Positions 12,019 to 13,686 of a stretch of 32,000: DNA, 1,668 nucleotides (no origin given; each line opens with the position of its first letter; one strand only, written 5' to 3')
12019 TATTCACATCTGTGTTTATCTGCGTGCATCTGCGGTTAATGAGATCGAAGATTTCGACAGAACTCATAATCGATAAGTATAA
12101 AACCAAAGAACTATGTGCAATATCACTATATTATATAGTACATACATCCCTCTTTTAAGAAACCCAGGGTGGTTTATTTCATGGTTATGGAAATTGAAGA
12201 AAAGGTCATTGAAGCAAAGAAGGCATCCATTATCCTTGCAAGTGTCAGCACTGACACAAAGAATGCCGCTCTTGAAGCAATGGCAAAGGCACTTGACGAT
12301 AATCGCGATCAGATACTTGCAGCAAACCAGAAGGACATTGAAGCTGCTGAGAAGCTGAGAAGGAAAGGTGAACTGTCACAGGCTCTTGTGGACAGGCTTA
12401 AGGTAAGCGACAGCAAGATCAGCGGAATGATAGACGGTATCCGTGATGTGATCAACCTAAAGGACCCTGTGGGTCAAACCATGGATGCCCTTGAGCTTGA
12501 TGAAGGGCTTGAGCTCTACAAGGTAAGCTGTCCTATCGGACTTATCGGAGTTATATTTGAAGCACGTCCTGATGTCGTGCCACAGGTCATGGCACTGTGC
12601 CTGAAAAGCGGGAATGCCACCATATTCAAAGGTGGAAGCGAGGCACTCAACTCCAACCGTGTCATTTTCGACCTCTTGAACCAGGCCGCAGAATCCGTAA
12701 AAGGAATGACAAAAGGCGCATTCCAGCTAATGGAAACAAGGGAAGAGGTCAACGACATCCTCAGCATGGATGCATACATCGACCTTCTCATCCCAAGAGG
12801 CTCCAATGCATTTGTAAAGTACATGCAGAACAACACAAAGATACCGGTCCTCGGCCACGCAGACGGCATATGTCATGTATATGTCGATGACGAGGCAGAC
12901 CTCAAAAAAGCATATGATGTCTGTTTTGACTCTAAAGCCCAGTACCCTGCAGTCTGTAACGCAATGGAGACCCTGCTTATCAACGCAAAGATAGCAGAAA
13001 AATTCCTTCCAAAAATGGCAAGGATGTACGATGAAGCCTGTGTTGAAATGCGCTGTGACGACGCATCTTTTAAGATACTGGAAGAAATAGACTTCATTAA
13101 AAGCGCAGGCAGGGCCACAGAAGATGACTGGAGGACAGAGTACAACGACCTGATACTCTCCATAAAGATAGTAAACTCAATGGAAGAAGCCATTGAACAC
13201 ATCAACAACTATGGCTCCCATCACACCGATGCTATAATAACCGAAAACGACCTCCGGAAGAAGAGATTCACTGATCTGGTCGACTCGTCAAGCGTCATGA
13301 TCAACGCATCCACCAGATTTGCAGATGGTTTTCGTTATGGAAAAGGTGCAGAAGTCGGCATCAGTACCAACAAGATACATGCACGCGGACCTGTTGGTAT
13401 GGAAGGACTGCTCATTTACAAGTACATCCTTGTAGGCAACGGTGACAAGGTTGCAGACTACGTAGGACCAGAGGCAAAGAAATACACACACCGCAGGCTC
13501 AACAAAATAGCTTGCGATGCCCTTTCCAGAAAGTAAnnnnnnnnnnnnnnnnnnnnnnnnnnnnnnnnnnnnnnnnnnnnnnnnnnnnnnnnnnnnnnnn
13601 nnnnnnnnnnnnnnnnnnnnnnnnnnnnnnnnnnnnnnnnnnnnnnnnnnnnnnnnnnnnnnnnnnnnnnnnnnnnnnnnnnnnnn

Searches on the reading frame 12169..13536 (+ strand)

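Call 7: search_protein_families(library=pfam, proteins=[window:12169-13536:+], max_evalue=0.01)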
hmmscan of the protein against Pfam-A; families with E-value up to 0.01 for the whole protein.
window:12169-13536:+ (455 aa): 1 family
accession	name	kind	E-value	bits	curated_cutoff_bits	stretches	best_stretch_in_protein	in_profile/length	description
PF00171.27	Aldedh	-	2.2e-16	59.9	23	1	8-290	30-296/461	Aldehyde dehydrogenase family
